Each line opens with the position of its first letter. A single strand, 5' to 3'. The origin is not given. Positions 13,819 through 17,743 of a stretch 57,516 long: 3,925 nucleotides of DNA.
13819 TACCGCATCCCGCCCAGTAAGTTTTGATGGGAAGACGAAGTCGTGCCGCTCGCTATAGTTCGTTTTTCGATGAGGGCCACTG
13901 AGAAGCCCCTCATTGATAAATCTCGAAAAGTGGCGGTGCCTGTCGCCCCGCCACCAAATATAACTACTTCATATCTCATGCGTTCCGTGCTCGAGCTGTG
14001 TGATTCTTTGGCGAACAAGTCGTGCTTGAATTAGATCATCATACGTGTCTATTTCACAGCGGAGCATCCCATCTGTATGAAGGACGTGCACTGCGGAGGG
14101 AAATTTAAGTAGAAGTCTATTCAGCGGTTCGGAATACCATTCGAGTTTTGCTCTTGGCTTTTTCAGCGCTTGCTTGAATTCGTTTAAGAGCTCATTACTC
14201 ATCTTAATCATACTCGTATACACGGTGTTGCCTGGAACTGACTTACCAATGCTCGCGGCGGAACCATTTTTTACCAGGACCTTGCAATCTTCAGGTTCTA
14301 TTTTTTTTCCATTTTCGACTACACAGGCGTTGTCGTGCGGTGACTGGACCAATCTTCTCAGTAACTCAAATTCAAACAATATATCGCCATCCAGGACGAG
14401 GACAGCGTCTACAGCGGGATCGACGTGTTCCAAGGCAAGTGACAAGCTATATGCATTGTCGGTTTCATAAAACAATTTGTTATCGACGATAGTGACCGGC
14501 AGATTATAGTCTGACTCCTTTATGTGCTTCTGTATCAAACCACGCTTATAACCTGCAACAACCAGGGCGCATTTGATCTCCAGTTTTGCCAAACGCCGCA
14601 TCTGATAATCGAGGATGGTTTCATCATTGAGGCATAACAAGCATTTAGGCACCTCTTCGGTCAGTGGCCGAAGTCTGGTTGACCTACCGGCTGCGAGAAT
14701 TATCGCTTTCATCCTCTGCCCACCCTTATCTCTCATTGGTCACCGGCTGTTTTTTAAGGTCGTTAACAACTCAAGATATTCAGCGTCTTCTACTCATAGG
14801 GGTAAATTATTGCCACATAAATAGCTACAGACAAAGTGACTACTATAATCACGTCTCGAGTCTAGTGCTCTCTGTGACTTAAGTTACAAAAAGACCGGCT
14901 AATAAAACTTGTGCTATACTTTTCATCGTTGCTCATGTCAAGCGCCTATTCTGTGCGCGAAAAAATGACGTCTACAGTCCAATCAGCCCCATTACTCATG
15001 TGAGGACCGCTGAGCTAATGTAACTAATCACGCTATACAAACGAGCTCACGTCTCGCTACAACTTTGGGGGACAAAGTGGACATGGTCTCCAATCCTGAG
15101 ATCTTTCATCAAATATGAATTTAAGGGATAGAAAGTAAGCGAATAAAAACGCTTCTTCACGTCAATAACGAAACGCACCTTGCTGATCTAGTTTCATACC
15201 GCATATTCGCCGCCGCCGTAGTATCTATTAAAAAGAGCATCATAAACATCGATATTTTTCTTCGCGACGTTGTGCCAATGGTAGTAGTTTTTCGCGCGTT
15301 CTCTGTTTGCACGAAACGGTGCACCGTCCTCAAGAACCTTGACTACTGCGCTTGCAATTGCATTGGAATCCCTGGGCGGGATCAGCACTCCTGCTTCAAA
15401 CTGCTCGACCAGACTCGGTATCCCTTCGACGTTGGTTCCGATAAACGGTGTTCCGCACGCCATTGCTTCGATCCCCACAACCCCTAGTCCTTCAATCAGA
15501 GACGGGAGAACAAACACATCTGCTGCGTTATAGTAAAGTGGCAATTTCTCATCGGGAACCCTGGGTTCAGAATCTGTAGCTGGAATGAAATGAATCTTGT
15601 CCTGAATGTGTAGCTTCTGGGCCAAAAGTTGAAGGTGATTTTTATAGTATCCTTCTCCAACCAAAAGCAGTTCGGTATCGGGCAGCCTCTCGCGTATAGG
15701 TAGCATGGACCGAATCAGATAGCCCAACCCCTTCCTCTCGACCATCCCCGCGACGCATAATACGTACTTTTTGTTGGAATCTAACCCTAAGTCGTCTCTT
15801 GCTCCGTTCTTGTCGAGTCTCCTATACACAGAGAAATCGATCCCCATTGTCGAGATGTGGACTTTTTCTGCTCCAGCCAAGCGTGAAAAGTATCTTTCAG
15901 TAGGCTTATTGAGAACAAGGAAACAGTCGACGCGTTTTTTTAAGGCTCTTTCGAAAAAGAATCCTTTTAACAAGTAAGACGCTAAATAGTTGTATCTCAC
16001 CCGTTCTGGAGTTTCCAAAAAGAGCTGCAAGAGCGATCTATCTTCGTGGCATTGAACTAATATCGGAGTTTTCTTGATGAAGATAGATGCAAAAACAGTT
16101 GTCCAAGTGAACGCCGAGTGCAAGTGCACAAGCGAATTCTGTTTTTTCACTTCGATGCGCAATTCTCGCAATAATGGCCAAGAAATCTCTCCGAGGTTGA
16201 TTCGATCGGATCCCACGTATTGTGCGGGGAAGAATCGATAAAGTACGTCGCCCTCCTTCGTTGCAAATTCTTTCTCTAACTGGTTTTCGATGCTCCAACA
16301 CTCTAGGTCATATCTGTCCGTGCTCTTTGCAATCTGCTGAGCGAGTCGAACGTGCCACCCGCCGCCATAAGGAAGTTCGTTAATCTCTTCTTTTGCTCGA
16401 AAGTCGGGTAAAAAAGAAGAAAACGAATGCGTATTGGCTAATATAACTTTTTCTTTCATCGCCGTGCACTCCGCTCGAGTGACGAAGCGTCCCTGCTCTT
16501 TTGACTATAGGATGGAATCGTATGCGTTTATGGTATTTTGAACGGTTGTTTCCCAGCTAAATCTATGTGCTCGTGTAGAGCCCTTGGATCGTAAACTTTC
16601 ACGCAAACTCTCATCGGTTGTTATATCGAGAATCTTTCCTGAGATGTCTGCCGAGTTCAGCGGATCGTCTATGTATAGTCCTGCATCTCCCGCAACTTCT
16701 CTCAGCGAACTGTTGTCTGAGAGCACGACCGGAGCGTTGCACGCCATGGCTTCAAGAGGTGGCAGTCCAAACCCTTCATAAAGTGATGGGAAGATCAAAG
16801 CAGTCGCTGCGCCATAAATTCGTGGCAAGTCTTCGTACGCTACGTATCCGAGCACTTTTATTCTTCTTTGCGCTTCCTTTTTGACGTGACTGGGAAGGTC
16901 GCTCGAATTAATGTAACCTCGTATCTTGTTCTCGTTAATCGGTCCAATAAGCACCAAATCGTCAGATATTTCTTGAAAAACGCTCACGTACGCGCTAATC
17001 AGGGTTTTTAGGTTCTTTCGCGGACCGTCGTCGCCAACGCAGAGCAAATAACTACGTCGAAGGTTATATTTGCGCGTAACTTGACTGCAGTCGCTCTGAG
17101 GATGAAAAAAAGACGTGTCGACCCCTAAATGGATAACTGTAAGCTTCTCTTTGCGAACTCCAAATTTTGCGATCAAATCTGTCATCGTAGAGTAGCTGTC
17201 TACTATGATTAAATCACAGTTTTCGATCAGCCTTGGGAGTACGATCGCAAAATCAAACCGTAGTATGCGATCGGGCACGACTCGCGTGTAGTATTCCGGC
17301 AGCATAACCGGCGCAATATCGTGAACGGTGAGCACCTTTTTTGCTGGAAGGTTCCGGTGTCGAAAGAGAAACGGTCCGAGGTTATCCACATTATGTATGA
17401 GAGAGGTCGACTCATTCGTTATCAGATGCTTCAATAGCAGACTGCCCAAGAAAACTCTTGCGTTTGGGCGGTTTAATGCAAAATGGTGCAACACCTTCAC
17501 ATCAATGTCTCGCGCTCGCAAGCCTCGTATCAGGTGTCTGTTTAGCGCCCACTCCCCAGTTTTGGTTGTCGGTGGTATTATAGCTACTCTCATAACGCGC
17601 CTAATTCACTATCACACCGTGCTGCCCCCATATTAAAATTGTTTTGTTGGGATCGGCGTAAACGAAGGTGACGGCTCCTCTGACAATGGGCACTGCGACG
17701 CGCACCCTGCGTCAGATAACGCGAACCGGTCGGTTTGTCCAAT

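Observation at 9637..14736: Teichoic-acid-like polyol-phosphate module (TagF-like + LicC-like + FAD G3P-dehydrogenase-like) in an archaeon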

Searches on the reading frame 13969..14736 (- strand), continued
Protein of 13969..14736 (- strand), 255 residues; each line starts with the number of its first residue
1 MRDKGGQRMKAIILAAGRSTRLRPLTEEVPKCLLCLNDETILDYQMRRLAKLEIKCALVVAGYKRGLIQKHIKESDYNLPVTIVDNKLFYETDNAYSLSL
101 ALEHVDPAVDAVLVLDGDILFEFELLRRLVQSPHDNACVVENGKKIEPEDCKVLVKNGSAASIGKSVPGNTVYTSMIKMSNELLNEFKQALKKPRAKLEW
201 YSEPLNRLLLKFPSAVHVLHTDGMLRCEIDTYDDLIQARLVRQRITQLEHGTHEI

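Call 72: predict_structure(alignment_id=A1)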
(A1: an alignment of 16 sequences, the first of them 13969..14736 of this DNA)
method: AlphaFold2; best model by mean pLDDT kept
length: 255 residues; sequences in the alignment: 16
mean_pLDDT: 92.7   pTM: 0.90
mean pLDDT of the five models: 92.7, 92.5, 92.5, 91.9, 91.5
residues with pLDDT >= 90: 215; 70-90: 30; 50-70: 3; < 50: 7
segments of 3 or more residues with pLDDT < 50: 1-4, 253-255
pLDDT, mean of each block of 10 residues (from residue 1): 67 89 89 94 98 97 96 96 95 94 97 97 97 98 89 97 95 97 97 87 96 97 93 95 92 49
secondary structure, 60 per line:
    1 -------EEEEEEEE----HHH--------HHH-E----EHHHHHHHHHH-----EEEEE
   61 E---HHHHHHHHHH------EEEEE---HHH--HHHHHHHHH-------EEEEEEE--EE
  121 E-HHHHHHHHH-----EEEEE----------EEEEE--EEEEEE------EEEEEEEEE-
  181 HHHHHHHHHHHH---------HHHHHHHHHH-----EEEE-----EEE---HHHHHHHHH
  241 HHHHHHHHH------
elements in order: E8-15 H41-50 E56-61 H65-74 E81-85 H94-102 E110-116 E119-121 H123-131 E137-141 E152-156 E159-164 E171-179 H181-192 H202-211 E217-220 E226-228 H232-249

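Call 75: fold_search(model_id=the predicted structure, library=pdb)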
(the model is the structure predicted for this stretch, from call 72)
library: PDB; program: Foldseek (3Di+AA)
matches with E <= 10: 1390; with E <= 0.001: 653
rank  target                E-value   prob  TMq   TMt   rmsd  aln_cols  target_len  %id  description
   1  4jd0                  3.0e-17  1.00  0.78  0.81   3.2       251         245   25  Structure of the inositol-1-phosphate CTP transferase from T. maritima. (released 2013-09-18)
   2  4y7u                  3.5e-16  1.00  0.74  0.83   3.3       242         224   20  Structural analysis of MurU (released 2015-03-18)
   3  6pd2_C                3.9e-16  1.00  0.83  0.36   3.2       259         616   17  PntC-AEPT: fusion protein of phosphonate-specific cytidylyltransferase and 2-aminoethylphosphonate (AEP) transaminase  (released 2019-08-07)
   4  6t38_B                5.7e-16  1.00  0.74  0.66   3.8       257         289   22  Pseudomonas aeruginosa RmlA in complex with allosteric inhibitor (released 2020-08-19)
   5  4hoc_A                7.3e-16  1.00  0.77  0.70   3.2       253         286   22  Crystal structure of glucose 1-phosphate thymidylyltransferase from Aneurinibacillus thermoaerophilus complexed with U (released 2013-10-23)
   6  4b4b_B                8.9e-16  1.00  0.75  0.67   3.7       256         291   21  Pseudomonas aeruginosa RmlA in complex with allosteric inhibitor (released 2012-10-31)
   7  6pd1_B                1.0e-15  1.00  0.80  0.35   2.7       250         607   17  PntC-AEPT: fusion protein of phosphonate-specific cytidylyltransferase and 2-aminoethylphosphonate (AEP) transaminase  (released 2019-08-07)
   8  4y7v                  1.0e-15  1.00  0.74  0.86   2.9       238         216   19  Structural analysis of MurU (released 2015-03-18)
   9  6t38_D                1.3e-15  1.00  0.73  0.66   3.6       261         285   22  Pseudomonas aeruginosa RmlA in complex with allosteric inhibitor (released 2020-08-19)
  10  3pkp_A                1.4e-15  1.00  0.78  0.69   3.3       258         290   20  Q83S Variant of S. Enterica RmlA with dATP (released 2011-01-12)
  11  6n0u_A                1.4e-15  1.00  0.77  0.67   3.4       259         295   22  Crystal structure of a glucose-1-phosphate thymidylyltransferase from Burkholderia phymatum bound to 2'-deoxy-thymidin (released 2018-11-21)
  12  1jyk                  1.7e-15  1.00  0.78  0.86   2.8       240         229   21  Catalytic Mechanism of CTP:phosphocholine Cytidylyltransferase from Streptococcus pneumoniae (LicC) (released 2002-02-22)
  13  4y7t                  1.7e-15  1.00  0.73  0.85   3.1       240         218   21  Structural analysis of MurU (released 2015-03-18)
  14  3pkq_B                1.7e-15  1.00  0.77  0.70   3.2       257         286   22  Q83D Variant of S. Enterica RmlA with dGTP (released 2011-01-12)
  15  5ids_C                1.7e-15  1.00  0.74  0.67   3.6       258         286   20  Crystal Structure of a Glucose-1-phosphate Thymidylyltransferase from Burkholderia vietnamiensis (released 2016-03-09)
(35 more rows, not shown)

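Call 91: search_protein_families(library=pfam, proteins=[L021:5956-6705:+, L021:6892-7446:+, L021:7485-8036:+, L021:8102-8671:+, L021:8731-9243:+, L021:9374-9964:+, L021:11336-11998:-, L021:12279-12740:+], max_evalue=0.001)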
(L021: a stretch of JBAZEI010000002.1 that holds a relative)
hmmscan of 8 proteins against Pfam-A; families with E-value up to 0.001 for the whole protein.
L021:5956-6705:+ (249 aa): 1 family
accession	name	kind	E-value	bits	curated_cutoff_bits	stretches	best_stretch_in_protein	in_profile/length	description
PF01936.24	NYN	-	3e-23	83.4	24.2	1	65-226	2-143/145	NYN domain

L021:6892-7446:+ (184 aa): 1 family
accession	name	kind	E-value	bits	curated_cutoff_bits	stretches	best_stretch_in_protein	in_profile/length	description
PF08713.17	DNA_alkylation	-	6.7e-30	104.8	21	1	6-179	1-178/213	DNA alkylation repair enzyme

L021:7485-8036:+ (183 aa): 2 families
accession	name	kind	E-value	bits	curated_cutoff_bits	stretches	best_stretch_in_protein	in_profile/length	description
PF01841.26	Transglut_core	-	4.9e-14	53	23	1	29-126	11-107/108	Transglutaminase-like superfamily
PF04473.18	DUF553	-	8.6e-06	25.7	20.5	1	21-145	3-131/140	Transglutaminase-like domain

L021:8102-8671:+ (189 aa): 7 families
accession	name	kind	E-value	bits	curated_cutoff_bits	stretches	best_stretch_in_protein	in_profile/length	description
PF06821.19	Ser_hydrolase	-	4e-25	89.1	22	1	4-182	1-167/172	Serine hydrolase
PF00561.26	Abhydrolase_1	-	7.7e-14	52.4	25.8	1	4-117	3-120/245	alpha/beta hydrolase fold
PF12697.13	Abhydrolase_6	-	1.7e-08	35.9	26.3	1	4-107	1-102/217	Alpha/beta hydrolase family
PF10230.15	LIDHydrolase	-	1.5e-07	31.8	27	1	50-100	69-121/262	Lipid-droplet associated hydrolase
PF12146.15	Hydrolase_4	-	4.1e-05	23.4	27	1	58-139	72-151/239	Serine aminopeptidase, S33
PF12695.13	Abhydrolase_5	-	0.00078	19.7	27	0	22-98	18-90/164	Alpha/beta hydrolase family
PF08538.16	DUF1749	-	0.00082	19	24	0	59-96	102-141/299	Protein of unknown function (DUF1749)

L021:8731-9243:+ (170 aa): 0 families

L021:9374-9964:+ (196 aa): 0 families

L021:11336-11998:- (220 aa): 1 family
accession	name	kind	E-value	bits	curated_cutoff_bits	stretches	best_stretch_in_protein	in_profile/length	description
PF07690.21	MFS_1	-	4.7e-18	65.7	33.4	1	25-195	5-174/347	Major Facilitator Superfamily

L021:12279-12740:+ (153 aa): 0 families

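Call 94: list_cluster_members(proteins=[window:13969-14736:-, window:12858-13979:-, window:9637-10896:-, window:11680-12708:-])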
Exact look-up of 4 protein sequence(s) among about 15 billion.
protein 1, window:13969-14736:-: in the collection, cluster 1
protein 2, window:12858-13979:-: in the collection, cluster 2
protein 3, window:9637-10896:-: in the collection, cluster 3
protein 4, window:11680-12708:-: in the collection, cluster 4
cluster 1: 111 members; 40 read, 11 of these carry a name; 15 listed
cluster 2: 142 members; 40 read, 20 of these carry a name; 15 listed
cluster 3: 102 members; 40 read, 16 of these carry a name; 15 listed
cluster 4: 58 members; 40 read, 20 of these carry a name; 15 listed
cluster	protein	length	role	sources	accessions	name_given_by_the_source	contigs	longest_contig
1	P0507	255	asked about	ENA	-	-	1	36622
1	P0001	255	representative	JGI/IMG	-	choline kinase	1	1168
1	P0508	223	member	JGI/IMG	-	choline kinase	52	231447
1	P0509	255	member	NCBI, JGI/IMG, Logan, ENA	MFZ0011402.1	MAG: NTP transferase domain-containing protein [Halobacteriota archaeon] | choline kinase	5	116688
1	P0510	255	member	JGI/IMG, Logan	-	choline kinase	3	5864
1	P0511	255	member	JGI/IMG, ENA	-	choline kinase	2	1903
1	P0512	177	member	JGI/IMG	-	choline kinase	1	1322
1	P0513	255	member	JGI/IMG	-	choline kinase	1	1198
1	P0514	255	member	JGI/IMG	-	choline kinase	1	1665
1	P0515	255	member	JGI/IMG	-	choline kinase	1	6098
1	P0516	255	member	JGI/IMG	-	choline kinase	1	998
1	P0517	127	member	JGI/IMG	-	choline kinase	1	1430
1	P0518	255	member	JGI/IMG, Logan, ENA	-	-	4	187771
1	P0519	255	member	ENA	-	-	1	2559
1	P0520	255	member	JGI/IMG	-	-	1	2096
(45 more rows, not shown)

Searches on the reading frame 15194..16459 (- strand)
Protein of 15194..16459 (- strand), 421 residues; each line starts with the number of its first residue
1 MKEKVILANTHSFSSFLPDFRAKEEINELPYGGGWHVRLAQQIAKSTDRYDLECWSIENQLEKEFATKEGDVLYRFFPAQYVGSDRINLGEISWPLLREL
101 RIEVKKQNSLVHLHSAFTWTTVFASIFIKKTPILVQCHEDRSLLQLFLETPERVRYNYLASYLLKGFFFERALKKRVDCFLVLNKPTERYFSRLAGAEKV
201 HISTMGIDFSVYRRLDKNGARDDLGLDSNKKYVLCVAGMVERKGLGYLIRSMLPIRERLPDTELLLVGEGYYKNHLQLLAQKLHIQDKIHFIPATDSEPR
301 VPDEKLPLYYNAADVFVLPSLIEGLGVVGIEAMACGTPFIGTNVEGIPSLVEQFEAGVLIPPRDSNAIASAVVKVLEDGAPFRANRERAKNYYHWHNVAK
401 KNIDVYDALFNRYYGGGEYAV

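Call 3: search_protein_families(library=pfam, proteins=[window:15194-16459:-], max_evalue=0.01)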
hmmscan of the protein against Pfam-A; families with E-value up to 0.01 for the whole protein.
window:15194-16459:- (421 aa): 4 families
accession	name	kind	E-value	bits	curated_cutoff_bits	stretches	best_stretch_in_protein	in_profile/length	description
PF00534.26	Glycos_transf_1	-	1.1e-36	126.4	26.4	1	220-387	5-163/172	Glycosyl transferases group 1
PF13692.12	Glyco_trans_1_4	-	4.7e-33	114.9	27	1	231-378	2-142/142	Glycosyl transferases group 1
PF20706.3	GT4-conflict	-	3.1e-07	30.1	26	1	185-354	159-323/385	Family 4 Glycosyltransferase in conflict systems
PF13439.12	Glyco_transf_4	-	3e-05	24.5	28.5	1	92-209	56-168/170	Glycosyltransferase Family 4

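Call 4: search_protein_families(library=ncbifam, proteins=[window:15194-16459:-], max_evalue=0.01)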
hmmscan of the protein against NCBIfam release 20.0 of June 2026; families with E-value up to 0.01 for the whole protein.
window:15194-16459:- (421 aa): 44 families (the best 25 are shown)
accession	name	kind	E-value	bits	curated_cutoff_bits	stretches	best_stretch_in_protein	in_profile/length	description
TIGR02149.1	glgA_Coryne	subfamily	4.4e-27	95.2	302.4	1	75-408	54-389/391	glycogen synthase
NF041876.1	EPS_EpsE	equivalog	8.2e-27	94.4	400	1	198-388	186-371/389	exopolysaccharide biosynthesis GT4 family glycosyltransferase EpsE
TIGR03449.1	mycothiol_MshA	equivalog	5.1e-26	91.5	462.5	1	195-409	185-403/406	D-inositol-3-phosphate glycosyltransferase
TIGR03088.1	stp2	hypoth_equivalog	3.2e-25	89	409.05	1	170-412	130-372/374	TIGR03088 family PEP-CTERM/XrtA system glycosyltransferase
TIGR03999.1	thiol_BshA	equivalog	4e-24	85.2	273.7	1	200-412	169-372/375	N-acetyl-alpha-D-glucosaminyl L-malate synthase BshA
TIGR04063.1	stp3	hypoth_equivalog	2.1e-23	82.8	442.05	1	191-412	173-394/397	TIGR04063 family PEP-CTERM/XrtA system glycosyltransferase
TIGR04047.1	MSMEG_0565_glyc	hypoth_equivalog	3e-23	82.5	259.85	1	205-407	166-372/373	MSMEG_0565 family glycosyltransferase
NF047684.1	TeichurnBiosyTuaC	equivalog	1.8e-22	79.9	550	1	190-406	178-386/391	teichuronic acid biosynthesis protein TuaC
TIGR04157.1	glyco_rSAM_CFB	subfamily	4.6e-21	75.3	400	1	135-377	129-365/406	TIGR04157 family glycosyltransferase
NF038298.1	EPS_HpsO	equivalog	2.4e-17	62.8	575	1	202-409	173-387/388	hormogonium polysaccharide biosynthesis glycosyltransferase HpsO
NF053787.1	GlcN_PG_synth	equivalog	4.2e-17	62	480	1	195-409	161-359/361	N-acetylglucosaminyl phosphatidylglycerol synthase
NF012028.0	PRK15484.1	subfamily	2.2e-16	59.9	618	1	187-405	150-374/380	lipopolysaccharide N-acetylglucosaminyltransferase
NF038295.1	EPS_HpsP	equivalog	1.9e-14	53.5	550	1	215-409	192-387/388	hormogonium polysaccharide biosynthesis glycosyltransferase HpsP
TIGR04005.1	wcaL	equivalog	3.7e-14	52.4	537.6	1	189-372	188-364/406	colanic acid biosynthesis glycosyltransferase WcaL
NF050063.1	ProtGlycPglJ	equivalog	2.9e-13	49.8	500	1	223-390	187-344/363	N-acetylgalactosamine-N,N'-diacetylbacillosaminyl-diphospho-undecaprenol 4-alpha-N-acetylgalactosaminyltransferase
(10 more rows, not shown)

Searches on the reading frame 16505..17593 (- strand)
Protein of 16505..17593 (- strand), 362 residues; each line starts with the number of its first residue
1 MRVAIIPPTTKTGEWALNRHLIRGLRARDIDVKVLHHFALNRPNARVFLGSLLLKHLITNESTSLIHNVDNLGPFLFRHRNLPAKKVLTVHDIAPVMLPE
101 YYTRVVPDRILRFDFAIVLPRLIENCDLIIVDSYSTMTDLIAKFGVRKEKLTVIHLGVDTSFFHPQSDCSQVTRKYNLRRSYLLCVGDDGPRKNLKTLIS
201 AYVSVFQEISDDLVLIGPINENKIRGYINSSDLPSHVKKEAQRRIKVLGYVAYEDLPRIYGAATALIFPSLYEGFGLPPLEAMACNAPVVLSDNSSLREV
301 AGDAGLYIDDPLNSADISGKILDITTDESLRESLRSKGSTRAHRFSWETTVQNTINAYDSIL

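Call 3: search_protein_families(library=pfam, proteins=[window:16505-17593:-], max_evalue=0.01)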
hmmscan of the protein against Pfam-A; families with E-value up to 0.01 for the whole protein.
window:16505-17593:- (362 aa): 6 families
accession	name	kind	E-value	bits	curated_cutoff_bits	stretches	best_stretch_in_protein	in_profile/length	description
PF00534.26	Glycos_transf_1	-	7.4e-25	87.9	26.4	1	180-338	15-169/172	Glycosyl transferases group 1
PF13692.12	Glyco_trans_1_4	-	1.2e-20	74.7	27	1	182-325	3-140/142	Glycosyl transferases group 1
PF13439.12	Glyco_transf_4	-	2.4e-12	47.6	28.5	1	36-161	46-169/170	Glycosyltransferase Family 4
PF20706.3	GT4-conflict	-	3.8e-08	33.2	26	1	150-300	173-319/385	Family 4 Glycosyltransferase in conflict systems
PF13524.12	Glyco_trans_1_2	-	1e-05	26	25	1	240-352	27-140/144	Glycosyl transferase-like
PF13579.12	Glyco_trans_4_4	-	0.0026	18.5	29.7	0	59-157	68-158/158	Glycosyl transferase 4-like domain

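Call 4: search_protein_families(library=ncbifam, proteins=[window:16505-17593:-], max_evalue=0.01)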
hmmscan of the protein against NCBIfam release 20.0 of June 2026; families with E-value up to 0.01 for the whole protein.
window:16505-17593:- (362 aa): 30 families (the best 25 are shown)
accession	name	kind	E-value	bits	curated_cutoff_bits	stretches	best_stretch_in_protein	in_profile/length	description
TIGR04047.1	MSMEG_0565_glyc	hypoth_equivalog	5.2e-27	94.9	259.85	1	121-359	134-372/373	MSMEG_0565 family glycosyltransferase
TIGR02149.1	glgA_Coryne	subfamily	1.8e-21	76.7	302.4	1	123-362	142-391/391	glycogen synthase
TIGR03449.1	mycothiol_MshA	equivalog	3.8e-20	72.2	462.5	1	121-360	160-402/406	D-inositol-3-phosphate glycosyltransferase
NF053787.1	GlcN_PG_synth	equivalog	1.6e-18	66.7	480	1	119-361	137-359/361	N-acetylglucosaminyl phosphatidylglycerol synthase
TIGR03999.1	thiol_BshA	equivalog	1e-17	64.2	273.7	1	123-361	142-373/375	N-acetyl-alpha-D-glucosaminyl L-malate synthase BshA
NF038295.1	EPS_HpsP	equivalog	4.3e-13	49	550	1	141-362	169-388/388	hormogonium polysaccharide biosynthesis glycosyltransferase HpsP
NF050063.1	ProtGlycPglJ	equivalog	1.9e-12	47.1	500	1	121-350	140-355/363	N-acetylgalactosamine-N,N'-diacetylbacillosaminyl-diphospho-undecaprenol 4-alpha-N-acetylgalactosaminyltransferase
NF041876.1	EPS_EpsE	equivalog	2.1e-12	47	400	1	147-342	184-376/389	exopolysaccharide biosynthesis GT4 family glycosyltransferase EpsE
TIGR02472.1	sucr_P_syn_N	equivalog_domain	5.8e-12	45.2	576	1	123-356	182-436/439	sucrose-phosphate synthase, putative, glycosyltransferase domain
NF053513.1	Gtran_IagA_BgsA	equivalog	1.1e-11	44.4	460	1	121-360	101-330/333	LTA glycolipid anchor biosynthesis glycosyltransferase, IagA/BgsA family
TIGR04157.1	glyco_rSAM_CFB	subfamily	2.3e-11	43.3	400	1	122-312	166-350/406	TIGR04157 family glycosyltransferase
TIGR03088.1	stp2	hypoth_equivalog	4.5e-11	42.4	409.05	1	140-362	151-374/374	TIGR03088 family PEP-CTERM/XrtA system glycosyltransferase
NF038298.1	EPS_HpsO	equivalog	1.6e-09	37.1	575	1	124-360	145-386/388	hormogonium polysaccharide biosynthesis glycosyltransferase HpsO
NF041010.1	glycosy_Agl16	equivalog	2.5e-09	36.5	575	1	62-361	73-351/352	glycosylation protein Agl16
TIGR04063.1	stp3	hypoth_equivalog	8.4e-09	34.8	442.05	1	137-361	169-395/397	TIGR04063 family PEP-CTERM/XrtA system glycosyltransferase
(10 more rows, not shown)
